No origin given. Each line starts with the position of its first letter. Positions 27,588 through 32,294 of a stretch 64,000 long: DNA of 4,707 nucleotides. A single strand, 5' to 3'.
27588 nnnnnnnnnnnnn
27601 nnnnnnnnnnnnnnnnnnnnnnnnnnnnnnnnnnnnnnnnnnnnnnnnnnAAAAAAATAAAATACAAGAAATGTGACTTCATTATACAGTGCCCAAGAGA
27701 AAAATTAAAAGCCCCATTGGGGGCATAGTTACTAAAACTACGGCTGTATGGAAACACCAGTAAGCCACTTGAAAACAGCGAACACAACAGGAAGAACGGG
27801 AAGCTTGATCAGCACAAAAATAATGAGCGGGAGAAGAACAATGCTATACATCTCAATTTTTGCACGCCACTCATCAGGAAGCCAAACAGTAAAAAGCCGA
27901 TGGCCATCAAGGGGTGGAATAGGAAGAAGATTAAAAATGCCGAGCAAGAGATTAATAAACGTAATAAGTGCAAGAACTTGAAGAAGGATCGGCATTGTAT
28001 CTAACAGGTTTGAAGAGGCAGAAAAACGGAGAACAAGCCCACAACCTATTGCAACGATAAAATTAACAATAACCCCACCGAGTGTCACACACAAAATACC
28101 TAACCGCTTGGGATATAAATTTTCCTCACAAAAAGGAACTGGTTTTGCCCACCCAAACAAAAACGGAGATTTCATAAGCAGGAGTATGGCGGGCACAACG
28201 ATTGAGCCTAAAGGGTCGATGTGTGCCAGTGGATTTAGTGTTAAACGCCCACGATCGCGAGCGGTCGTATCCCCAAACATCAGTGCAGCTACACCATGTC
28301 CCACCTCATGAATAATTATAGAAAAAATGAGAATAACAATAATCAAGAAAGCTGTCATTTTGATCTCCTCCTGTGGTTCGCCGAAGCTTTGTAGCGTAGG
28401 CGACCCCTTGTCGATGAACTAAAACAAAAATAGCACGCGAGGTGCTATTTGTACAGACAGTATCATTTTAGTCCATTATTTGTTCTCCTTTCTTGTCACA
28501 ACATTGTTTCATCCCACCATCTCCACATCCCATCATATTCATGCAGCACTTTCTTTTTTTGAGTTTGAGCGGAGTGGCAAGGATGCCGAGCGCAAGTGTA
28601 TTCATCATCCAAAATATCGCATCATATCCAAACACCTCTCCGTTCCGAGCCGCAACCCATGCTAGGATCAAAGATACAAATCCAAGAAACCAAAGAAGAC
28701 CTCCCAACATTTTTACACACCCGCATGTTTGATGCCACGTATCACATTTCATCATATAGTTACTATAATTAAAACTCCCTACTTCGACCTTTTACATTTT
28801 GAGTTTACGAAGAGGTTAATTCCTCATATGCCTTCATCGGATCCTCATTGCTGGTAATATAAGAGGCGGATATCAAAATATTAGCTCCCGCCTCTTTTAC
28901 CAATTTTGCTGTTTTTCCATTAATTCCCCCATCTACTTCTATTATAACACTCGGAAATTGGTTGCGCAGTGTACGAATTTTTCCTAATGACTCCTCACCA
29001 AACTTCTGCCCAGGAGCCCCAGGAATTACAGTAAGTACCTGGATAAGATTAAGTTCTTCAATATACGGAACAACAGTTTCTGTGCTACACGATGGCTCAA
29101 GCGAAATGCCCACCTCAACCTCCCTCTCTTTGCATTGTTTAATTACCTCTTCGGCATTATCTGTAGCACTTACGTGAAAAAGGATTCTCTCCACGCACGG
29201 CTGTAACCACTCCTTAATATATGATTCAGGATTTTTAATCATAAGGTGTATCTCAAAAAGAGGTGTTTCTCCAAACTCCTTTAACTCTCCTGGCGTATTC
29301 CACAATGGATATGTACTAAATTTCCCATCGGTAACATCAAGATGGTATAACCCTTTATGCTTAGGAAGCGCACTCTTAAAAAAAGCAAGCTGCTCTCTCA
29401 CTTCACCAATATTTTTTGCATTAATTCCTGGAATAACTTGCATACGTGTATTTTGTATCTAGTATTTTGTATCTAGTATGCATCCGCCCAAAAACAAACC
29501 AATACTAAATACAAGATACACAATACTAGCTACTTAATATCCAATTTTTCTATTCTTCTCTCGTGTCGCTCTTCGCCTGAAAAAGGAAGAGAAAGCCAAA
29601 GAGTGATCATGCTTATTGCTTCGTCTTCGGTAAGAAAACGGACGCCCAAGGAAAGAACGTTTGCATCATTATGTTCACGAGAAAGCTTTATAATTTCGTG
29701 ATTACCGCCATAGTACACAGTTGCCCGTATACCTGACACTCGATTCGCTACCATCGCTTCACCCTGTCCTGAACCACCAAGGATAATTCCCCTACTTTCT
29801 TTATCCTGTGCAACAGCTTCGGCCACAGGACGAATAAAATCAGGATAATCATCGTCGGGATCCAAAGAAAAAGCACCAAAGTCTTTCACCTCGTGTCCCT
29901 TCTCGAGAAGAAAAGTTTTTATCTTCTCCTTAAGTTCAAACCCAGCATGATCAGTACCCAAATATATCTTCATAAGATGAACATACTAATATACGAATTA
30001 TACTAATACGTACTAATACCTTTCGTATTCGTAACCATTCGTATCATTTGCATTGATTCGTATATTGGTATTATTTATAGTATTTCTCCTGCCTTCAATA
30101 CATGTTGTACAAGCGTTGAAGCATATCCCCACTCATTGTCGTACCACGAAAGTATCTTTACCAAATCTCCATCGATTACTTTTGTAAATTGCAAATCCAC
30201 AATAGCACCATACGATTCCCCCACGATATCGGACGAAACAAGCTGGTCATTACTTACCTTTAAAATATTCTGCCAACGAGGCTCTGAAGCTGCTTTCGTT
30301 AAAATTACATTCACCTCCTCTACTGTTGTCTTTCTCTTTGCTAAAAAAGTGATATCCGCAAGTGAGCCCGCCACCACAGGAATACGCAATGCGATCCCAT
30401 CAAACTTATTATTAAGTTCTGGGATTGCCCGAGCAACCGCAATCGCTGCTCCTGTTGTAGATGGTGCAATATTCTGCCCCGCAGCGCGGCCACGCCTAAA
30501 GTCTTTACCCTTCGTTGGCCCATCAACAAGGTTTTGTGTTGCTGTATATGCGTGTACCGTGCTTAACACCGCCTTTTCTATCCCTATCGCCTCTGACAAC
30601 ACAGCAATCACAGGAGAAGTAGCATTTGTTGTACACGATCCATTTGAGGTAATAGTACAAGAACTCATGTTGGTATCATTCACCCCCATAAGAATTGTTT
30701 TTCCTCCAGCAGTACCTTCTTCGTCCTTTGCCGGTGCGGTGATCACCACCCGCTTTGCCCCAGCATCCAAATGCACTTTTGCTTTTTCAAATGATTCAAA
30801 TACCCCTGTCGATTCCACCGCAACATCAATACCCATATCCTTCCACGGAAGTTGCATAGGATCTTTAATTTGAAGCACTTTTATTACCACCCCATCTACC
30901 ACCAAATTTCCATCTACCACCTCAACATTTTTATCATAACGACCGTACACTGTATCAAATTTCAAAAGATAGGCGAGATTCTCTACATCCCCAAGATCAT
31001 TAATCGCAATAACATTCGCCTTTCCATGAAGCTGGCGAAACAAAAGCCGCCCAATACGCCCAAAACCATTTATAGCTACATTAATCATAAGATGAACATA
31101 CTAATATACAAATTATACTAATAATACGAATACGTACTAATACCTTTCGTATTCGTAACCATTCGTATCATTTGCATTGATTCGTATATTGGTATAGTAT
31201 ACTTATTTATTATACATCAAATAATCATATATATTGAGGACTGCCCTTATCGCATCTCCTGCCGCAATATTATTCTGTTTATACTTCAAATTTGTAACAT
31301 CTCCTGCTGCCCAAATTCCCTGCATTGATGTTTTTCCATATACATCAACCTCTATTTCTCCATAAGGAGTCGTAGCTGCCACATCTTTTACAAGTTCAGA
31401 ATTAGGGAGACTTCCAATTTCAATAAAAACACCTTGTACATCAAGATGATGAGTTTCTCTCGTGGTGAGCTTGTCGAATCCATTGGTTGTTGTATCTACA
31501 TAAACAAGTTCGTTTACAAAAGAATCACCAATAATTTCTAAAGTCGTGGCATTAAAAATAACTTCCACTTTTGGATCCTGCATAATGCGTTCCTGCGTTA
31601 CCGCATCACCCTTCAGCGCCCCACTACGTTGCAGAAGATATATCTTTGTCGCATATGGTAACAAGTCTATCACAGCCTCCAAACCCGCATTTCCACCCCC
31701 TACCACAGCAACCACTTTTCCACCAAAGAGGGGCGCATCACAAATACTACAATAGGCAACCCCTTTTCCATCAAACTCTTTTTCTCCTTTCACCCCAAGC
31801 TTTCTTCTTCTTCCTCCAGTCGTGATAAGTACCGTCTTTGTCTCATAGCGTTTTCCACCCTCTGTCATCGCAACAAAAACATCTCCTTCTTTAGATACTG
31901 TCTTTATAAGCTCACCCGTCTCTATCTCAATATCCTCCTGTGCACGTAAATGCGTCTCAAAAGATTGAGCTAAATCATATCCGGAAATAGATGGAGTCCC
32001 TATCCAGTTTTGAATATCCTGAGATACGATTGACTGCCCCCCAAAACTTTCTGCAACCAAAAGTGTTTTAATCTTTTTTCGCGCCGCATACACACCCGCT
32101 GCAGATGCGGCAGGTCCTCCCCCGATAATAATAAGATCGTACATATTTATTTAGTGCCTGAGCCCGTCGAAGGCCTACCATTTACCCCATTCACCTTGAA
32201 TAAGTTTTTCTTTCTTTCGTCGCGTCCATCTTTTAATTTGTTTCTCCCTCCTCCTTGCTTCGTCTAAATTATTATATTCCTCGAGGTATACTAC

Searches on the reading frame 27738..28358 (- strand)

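Call 72: search_protein_families(library=pfam, proteins=[window:27738-28358:-], max_evalue=0.001)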
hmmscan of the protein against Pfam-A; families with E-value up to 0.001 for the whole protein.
window:27738-28358:- (206 aa): 1 family
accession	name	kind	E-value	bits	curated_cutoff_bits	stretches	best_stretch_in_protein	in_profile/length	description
PF02163.28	Peptidase_M50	-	2.1e-11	44.1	27.2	1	125-160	159-194/221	Peptidase family M50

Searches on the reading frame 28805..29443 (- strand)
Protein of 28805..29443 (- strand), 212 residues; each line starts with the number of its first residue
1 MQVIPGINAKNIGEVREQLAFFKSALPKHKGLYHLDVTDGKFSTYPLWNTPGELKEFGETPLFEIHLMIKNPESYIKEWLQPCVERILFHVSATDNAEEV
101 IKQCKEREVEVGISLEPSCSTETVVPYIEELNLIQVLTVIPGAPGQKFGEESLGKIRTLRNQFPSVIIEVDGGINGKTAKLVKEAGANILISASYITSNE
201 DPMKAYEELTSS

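Call 14: search_protein_families(library=pfam, proteins=[window:28805-29443:-], max_evalue=0.01)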
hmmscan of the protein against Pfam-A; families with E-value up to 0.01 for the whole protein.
window:28805-29443:- (212 aa): 1 family
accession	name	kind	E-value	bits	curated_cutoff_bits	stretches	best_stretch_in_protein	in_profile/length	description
PF00834.25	Ribul_P_3_epim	-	2.2e-33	115.8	21.1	1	28-196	24-197/198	Ribulose-phosphate 3 epimerase family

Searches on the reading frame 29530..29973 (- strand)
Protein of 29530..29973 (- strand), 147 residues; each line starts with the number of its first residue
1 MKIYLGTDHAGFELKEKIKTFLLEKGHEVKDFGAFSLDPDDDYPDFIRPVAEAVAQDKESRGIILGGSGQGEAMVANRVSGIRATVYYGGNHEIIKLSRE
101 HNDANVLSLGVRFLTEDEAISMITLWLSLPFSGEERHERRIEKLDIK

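Call 14: search_protein_families(library=pfam, proteins=[window:29530-29973:-], max_evalue=0.01)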
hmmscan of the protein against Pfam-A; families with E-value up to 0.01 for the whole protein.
window:29530-29973:- (147 aa): 1 family
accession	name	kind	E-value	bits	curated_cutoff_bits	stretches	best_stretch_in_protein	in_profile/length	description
PF02502.23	LacAB_rpiB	-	3.2e-45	153.9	24.7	1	3-144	1-138/138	Ribose/Galactose Isomerase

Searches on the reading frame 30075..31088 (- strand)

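Call 14: search_protein_families(library=pfam, proteins=[window:30075-31088:-], max_evalue=0.01)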
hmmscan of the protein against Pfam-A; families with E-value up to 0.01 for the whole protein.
window:30075-31088:- (337 aa): 2 families
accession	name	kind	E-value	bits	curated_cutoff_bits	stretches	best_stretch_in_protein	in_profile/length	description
PF02800.25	Gp_dh_C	-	3.1e-50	170.3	24.4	1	159-316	3-158/158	Glyceraldehyde 3-phosphate dehydrogenase, C-terminal domain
PF00044.30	Gp_dh_N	-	8.6e-34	116.3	31.7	1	2-99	1-100/101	Glyceraldehyde 3-phosphate dehydrogenase, NAD binding domain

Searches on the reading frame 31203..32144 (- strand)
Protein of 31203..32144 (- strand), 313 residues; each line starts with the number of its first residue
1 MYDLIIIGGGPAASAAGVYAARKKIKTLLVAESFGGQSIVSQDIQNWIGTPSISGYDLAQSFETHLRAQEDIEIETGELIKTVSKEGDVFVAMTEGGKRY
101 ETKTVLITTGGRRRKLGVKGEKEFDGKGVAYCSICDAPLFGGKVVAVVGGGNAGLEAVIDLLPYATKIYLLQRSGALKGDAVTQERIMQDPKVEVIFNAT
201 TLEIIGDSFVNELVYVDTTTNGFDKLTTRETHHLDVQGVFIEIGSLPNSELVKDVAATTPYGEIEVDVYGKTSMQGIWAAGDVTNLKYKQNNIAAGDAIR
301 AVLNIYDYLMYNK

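Call 72: search_protein_families(library=pfam, proteins=[window:31203-32144:-], max_evalue=0.001)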
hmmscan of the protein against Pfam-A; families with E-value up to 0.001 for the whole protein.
window:31203-32144:- (313 aa): 6 families
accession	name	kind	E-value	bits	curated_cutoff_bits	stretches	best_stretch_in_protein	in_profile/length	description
PF07992.20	Pyr_redox_2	-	4.5e-39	135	26.1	1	2-294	1-287/291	Pyridine nucleotide-disulphide oxidoreductase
PF13738.12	Pyr_redox_3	-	9.2e-16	58.4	30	1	62-279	86-303/305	Pyridine nucleotide-disulphide oxidoreductase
PF01134.28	GIDA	-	9.2e-09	35.3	22.1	0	59-123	98-162/391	Glucose inhibited division protein A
PF12831.13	FAD_oxidored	-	6.7e-08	32.7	27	1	3-72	1-74/416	FAD dependent oxidoreductase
PF00070.33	Pyr_redox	-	9.2e-08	32.9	22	1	145-208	2-70/82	Pyridine nucleotide-disulphide oxidoreductase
PF03486.20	HI0933_like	-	8.8e-05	22.5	50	0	62-112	115-165/244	HI0933-like protein Rossmann domain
